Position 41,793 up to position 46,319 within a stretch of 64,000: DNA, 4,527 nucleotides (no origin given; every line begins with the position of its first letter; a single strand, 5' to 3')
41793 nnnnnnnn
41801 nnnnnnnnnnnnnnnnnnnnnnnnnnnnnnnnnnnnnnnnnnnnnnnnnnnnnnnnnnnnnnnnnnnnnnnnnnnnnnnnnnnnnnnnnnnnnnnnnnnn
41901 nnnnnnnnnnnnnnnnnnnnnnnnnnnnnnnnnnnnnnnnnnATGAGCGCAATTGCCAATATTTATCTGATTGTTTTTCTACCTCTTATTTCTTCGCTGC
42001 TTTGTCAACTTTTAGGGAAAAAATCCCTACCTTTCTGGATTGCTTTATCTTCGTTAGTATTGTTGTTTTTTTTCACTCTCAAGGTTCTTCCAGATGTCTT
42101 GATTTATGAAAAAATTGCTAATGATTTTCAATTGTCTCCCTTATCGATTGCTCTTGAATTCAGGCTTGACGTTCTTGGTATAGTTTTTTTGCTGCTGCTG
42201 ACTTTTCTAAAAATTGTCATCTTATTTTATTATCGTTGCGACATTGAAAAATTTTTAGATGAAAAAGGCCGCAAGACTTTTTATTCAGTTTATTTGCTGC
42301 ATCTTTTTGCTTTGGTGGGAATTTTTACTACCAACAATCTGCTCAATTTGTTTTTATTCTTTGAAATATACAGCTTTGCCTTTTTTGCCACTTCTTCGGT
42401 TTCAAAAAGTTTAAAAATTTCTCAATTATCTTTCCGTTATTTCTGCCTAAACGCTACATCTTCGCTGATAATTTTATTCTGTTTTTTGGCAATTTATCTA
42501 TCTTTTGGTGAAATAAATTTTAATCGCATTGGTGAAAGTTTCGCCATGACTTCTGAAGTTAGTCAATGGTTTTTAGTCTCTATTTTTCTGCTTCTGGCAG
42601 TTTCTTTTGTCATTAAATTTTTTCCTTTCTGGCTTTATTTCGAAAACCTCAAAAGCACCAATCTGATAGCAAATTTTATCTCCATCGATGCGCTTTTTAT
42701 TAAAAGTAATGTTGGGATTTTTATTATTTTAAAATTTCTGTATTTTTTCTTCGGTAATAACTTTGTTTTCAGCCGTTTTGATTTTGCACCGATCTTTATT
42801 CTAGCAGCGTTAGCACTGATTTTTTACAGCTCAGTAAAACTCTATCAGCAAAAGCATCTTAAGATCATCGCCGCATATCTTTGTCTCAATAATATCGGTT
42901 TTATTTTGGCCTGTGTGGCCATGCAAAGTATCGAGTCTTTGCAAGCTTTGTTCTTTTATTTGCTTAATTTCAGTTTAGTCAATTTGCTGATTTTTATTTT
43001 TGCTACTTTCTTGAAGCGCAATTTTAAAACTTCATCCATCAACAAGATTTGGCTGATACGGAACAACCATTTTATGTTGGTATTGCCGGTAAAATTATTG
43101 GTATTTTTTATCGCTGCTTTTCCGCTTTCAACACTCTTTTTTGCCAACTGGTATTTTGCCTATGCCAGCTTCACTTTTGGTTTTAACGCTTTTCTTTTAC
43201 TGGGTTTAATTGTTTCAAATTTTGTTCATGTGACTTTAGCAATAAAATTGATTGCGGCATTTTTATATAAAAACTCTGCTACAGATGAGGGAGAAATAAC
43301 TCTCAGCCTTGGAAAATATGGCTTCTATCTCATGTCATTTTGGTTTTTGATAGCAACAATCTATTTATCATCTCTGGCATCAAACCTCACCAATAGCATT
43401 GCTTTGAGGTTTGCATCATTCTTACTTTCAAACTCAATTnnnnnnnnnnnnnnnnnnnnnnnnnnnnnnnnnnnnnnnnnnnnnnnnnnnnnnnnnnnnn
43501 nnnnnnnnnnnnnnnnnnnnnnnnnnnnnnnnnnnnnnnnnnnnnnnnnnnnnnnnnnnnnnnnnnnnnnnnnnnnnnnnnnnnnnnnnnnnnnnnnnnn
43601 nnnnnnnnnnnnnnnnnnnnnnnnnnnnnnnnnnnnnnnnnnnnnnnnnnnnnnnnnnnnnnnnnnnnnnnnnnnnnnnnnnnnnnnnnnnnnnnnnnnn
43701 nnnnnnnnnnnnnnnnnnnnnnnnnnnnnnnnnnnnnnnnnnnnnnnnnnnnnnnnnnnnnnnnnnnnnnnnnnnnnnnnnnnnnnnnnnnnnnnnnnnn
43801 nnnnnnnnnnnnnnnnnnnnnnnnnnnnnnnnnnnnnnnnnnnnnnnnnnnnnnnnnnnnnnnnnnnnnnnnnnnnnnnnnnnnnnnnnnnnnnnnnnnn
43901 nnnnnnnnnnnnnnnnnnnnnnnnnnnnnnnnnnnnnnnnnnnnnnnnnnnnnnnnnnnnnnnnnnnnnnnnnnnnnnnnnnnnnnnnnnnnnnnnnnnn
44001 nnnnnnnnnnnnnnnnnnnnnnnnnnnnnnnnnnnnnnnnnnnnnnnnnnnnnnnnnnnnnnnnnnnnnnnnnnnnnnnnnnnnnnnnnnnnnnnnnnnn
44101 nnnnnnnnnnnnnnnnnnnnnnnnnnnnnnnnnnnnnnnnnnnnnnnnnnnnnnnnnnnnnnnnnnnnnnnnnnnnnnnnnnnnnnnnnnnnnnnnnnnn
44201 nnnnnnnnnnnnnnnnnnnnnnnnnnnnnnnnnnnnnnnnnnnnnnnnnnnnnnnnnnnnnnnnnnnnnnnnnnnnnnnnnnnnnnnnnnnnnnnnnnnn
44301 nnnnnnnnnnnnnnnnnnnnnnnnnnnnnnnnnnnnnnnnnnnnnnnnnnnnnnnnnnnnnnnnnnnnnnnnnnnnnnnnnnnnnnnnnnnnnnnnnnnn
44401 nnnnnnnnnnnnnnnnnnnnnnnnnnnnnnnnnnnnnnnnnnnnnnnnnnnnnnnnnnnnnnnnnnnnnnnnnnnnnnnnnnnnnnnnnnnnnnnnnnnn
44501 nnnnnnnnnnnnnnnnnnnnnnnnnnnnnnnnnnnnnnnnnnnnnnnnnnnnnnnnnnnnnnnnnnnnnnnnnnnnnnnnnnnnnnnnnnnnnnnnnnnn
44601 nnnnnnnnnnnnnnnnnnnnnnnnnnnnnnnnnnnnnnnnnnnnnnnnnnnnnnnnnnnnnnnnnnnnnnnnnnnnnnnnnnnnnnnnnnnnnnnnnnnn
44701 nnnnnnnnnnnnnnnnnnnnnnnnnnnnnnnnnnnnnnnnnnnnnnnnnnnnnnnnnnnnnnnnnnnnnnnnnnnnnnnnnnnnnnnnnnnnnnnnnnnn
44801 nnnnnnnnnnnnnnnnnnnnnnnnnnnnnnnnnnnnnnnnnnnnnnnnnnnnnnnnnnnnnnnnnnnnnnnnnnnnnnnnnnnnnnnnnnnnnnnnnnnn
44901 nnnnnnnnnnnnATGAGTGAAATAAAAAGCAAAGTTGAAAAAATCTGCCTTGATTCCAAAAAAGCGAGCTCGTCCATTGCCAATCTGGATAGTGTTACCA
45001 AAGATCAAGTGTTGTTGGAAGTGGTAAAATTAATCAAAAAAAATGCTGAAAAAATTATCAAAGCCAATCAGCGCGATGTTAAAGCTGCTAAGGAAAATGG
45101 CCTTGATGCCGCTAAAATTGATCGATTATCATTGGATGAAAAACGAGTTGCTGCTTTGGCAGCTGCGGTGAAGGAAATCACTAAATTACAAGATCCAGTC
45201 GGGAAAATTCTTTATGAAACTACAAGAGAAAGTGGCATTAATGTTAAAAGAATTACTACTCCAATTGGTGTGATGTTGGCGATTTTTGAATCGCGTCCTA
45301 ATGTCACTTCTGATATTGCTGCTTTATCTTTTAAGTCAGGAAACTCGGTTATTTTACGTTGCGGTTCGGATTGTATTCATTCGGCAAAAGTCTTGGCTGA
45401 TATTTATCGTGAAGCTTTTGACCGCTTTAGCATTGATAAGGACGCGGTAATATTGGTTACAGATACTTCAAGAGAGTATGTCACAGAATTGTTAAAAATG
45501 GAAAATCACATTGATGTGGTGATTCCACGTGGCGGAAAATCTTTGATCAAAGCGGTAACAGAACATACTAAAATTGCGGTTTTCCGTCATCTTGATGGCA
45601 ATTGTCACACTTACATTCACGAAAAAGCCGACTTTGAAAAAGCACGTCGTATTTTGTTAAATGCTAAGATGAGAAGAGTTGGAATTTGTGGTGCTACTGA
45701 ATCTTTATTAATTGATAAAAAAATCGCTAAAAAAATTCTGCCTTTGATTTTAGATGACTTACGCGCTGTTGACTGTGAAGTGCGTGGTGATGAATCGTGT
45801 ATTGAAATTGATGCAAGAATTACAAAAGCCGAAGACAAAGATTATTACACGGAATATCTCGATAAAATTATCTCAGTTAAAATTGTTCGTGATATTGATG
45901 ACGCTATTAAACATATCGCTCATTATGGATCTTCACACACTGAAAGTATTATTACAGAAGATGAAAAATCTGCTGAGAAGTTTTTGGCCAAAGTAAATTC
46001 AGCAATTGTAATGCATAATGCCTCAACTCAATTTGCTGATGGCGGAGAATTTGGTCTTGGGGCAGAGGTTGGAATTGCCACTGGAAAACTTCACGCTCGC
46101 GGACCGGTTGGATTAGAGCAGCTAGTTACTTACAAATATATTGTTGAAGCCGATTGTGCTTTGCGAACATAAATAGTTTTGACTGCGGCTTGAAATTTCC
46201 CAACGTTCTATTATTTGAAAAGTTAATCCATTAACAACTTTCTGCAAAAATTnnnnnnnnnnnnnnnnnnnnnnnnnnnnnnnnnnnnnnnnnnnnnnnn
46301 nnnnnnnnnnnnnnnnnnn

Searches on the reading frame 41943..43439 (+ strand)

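Call 26: search_protein_families(library=pfam, proteins=[window:41943-43439:+], max_evalue=0.00001)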
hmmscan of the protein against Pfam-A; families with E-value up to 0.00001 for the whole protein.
window:41943-43439:+ (499 aa): 1 family
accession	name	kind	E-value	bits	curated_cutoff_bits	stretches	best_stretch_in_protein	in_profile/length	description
PF00361.26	Proton_antipo_M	-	2.3e-18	66.9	21.5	1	131-425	2-291/294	NADH:quinone oxidoreductase/Mrp antiporter, TM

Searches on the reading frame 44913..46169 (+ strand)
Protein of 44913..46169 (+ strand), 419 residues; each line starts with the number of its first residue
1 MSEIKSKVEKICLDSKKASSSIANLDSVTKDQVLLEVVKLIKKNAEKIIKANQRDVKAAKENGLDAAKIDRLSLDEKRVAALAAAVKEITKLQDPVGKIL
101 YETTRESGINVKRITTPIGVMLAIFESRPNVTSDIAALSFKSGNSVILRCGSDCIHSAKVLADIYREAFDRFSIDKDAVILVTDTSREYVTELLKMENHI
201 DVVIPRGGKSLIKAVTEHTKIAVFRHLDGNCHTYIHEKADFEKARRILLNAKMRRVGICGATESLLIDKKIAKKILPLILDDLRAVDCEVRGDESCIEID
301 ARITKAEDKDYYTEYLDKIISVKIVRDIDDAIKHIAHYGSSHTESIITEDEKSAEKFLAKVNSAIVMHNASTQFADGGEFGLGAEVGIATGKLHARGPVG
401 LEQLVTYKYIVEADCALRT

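Call 32: search_protein_families(library=pfam, proteins=[window:44913-46169:+], max_evalue=0.00001)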
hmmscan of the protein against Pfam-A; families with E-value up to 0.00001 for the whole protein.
window:44913-46169:+ (419 aa): 1 family
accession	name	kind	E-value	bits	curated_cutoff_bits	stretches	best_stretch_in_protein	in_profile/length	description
PF00171.27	Aldedh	-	7.9e-19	68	23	1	6-289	29-299/461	Aldehyde dehydrogenase family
